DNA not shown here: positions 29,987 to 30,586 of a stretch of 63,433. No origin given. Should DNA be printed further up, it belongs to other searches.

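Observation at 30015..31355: Candidate anti-defence operon: regulated small acidic gene followed by an Aca2/DUF1870-like HTH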

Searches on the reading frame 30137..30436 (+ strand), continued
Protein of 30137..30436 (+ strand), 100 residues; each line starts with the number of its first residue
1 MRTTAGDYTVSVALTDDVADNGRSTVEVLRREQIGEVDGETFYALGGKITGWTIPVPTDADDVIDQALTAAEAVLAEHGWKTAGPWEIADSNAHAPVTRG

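Call 96: find_encoding_contigs(protein=P0232, flank=6000, max_places=1)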
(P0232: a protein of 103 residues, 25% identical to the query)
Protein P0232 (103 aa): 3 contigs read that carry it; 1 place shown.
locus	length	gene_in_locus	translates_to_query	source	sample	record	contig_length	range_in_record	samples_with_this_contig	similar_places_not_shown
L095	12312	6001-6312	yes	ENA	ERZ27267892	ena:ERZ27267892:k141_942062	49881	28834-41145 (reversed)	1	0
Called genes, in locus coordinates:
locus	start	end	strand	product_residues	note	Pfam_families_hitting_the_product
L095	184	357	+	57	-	PF01381:HTH_3 (weak), PF13443:HTH_26 (weak), PF13560:HTH_31 (faint)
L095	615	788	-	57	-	-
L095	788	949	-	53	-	-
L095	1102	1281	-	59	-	-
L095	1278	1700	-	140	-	-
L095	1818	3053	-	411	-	PF13560:HTH_31, PF01381:HTH_3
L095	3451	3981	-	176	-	-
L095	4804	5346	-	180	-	PF00589:Phage_integrase (weak)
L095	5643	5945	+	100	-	-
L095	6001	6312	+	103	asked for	-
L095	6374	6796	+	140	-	PF08965:Aca2_YdiL (weak), PF13560:HTH_31 (faint)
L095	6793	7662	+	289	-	-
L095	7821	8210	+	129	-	-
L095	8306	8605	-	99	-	-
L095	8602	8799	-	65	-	-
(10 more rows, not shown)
